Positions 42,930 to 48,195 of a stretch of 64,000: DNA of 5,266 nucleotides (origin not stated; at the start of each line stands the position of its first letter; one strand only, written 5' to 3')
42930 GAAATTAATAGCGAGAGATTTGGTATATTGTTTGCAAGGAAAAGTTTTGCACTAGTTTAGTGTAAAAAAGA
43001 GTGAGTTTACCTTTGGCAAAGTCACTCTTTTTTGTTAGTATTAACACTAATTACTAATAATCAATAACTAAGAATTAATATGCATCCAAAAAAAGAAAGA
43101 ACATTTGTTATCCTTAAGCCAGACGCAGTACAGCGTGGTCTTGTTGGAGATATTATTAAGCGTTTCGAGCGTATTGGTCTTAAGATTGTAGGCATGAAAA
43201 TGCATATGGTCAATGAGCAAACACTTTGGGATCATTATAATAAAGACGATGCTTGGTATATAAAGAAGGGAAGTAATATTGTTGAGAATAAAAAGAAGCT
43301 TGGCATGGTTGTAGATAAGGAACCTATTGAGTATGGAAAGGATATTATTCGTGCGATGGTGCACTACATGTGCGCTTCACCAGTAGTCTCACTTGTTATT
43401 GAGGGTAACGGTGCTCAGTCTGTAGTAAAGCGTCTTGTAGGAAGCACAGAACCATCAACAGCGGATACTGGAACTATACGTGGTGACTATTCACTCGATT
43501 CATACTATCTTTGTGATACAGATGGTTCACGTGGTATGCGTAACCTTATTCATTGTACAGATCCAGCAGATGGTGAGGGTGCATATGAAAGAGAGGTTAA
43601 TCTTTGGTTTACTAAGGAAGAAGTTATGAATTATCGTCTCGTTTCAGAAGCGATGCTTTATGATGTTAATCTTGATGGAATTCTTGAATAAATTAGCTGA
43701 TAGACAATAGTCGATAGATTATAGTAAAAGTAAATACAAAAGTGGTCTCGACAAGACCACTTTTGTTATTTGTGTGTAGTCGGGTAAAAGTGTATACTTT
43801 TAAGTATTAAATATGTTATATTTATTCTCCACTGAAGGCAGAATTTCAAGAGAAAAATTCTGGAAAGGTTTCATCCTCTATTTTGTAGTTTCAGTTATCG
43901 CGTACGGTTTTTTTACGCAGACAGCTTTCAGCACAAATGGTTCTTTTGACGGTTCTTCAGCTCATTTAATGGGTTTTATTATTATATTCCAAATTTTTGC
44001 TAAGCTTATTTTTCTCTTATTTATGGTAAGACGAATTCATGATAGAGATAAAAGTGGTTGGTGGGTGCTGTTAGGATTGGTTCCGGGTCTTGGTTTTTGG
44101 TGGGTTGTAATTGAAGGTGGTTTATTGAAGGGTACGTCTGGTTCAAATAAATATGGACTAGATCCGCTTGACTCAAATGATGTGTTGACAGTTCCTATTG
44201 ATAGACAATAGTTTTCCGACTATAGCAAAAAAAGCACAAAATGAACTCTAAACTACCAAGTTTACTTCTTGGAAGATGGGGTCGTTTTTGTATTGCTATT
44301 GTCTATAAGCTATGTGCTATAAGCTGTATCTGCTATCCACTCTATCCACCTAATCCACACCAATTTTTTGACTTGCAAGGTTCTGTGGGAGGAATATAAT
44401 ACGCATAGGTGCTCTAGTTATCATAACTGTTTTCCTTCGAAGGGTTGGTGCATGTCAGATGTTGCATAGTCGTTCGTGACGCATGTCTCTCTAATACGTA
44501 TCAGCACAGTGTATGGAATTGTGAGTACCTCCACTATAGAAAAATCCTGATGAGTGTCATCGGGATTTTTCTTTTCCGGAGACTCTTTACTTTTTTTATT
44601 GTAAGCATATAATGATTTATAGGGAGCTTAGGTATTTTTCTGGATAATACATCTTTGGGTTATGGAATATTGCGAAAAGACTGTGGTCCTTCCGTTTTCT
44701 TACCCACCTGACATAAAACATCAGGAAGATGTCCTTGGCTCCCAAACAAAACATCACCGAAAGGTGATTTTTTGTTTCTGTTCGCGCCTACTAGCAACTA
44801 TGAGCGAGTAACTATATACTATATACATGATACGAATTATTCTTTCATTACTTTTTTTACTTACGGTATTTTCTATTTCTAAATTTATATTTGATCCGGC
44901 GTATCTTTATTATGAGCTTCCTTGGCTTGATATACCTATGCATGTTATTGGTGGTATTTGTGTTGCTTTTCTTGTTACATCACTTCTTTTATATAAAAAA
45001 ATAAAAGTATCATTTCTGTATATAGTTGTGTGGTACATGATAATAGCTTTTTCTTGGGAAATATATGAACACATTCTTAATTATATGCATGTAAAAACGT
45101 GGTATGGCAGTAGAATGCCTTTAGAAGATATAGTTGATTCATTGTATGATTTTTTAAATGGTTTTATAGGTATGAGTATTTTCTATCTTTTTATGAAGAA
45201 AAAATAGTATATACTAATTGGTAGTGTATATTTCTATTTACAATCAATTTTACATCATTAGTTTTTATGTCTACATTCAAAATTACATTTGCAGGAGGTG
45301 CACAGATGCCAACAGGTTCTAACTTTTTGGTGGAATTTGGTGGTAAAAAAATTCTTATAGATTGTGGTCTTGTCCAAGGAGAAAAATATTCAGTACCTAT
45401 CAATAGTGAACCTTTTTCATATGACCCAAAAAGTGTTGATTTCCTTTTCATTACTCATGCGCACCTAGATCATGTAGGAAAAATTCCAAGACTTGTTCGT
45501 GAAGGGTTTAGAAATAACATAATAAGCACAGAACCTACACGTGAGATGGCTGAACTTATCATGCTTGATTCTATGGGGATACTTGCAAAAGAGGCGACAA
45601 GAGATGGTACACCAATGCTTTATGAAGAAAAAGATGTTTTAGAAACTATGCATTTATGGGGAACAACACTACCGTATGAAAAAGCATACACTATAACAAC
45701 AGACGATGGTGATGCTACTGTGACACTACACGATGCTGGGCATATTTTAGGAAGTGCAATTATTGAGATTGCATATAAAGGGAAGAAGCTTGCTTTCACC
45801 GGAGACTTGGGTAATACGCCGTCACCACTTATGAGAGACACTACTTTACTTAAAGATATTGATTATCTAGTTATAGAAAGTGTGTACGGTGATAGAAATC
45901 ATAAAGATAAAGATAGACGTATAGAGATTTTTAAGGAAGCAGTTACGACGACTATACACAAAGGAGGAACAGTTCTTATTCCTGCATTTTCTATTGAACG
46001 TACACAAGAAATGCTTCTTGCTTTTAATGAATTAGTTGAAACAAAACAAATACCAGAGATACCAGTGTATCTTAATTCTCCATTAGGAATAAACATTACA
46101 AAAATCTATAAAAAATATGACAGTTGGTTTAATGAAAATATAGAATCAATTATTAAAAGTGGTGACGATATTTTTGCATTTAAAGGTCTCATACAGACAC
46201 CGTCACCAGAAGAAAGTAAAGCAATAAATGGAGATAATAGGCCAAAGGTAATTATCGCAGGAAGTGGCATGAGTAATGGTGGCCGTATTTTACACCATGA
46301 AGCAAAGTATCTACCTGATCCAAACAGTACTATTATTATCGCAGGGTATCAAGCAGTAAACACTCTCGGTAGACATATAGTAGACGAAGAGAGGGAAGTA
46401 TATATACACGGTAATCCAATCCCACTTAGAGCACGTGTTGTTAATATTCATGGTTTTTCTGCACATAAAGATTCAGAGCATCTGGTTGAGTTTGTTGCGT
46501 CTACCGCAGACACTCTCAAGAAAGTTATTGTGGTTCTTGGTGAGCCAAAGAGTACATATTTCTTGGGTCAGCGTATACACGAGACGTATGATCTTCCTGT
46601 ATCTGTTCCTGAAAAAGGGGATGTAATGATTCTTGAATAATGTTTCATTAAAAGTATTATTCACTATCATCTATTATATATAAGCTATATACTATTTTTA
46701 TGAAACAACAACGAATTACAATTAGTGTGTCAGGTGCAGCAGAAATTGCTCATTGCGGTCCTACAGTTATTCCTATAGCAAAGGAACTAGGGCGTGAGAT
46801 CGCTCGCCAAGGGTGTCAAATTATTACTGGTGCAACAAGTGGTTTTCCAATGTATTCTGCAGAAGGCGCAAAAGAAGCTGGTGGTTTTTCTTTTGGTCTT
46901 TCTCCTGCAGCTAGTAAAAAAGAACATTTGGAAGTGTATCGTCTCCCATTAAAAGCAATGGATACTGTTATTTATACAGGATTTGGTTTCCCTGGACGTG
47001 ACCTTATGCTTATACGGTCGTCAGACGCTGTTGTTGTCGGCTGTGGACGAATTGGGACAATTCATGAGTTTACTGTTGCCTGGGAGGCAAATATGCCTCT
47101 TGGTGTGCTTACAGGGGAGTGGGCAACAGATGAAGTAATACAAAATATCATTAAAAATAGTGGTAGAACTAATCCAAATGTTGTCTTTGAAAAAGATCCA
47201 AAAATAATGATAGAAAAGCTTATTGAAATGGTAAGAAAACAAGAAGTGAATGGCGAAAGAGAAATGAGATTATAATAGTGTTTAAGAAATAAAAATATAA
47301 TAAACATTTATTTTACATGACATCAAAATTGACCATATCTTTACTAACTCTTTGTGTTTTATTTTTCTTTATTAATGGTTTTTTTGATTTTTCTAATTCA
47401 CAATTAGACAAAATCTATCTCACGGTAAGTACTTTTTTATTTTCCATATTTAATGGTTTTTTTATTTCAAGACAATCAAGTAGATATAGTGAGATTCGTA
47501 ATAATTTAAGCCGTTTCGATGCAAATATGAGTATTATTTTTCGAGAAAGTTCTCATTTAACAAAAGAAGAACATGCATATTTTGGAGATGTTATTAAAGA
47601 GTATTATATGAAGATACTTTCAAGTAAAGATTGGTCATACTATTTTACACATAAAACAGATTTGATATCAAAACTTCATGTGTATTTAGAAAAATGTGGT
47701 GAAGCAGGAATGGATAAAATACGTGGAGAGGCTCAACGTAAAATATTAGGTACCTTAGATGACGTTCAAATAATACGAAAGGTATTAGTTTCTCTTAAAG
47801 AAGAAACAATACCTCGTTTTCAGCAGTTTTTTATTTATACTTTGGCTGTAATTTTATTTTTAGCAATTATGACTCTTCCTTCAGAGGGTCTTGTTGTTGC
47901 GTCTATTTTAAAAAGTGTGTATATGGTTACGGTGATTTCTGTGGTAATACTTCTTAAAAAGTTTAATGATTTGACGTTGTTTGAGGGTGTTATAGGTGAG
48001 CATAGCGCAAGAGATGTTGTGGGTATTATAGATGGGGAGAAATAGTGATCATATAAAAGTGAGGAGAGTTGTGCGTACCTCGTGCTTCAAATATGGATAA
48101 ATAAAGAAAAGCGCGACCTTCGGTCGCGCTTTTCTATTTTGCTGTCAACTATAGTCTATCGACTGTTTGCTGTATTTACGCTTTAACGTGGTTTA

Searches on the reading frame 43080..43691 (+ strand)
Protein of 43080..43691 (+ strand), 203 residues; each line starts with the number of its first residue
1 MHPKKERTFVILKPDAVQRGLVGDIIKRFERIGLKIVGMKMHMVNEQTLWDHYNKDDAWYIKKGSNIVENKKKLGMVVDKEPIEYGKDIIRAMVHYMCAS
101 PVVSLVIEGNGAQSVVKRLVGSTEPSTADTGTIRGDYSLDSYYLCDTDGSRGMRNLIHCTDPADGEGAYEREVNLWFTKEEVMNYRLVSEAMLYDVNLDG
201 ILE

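Call 38: search_protein_families(library=pfam, proteins=[window:43080-43691:+], max_evalue=0.001)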
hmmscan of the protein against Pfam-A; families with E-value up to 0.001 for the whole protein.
window:43080-43691:+ (203 aa): 1 family
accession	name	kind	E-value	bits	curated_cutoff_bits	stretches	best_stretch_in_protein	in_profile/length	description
PF00334.24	NDK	-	6.6e-33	113.9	27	2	6-56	1-51/135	Nucleoside diphosphate kinase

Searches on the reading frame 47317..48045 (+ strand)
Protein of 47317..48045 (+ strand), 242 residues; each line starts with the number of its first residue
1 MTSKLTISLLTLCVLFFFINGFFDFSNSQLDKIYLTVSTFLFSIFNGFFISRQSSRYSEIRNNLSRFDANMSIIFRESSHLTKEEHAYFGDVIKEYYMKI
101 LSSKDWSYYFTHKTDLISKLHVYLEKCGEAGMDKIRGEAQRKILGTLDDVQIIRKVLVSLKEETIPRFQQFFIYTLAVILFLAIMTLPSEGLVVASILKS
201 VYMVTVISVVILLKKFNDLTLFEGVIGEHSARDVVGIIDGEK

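Call 39: search_protein_families(library=pfam, proteins=[window:47317-48045:+], max_evalue=0.001)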
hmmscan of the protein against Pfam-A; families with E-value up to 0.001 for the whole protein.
window:47317-48045:+ (242 aa): 1 family
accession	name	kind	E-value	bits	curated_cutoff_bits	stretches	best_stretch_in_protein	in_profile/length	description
PF14023.12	Bestrophin-like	-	2.4e-09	37.5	32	1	28-212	27-213/232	Bestrophin-like domain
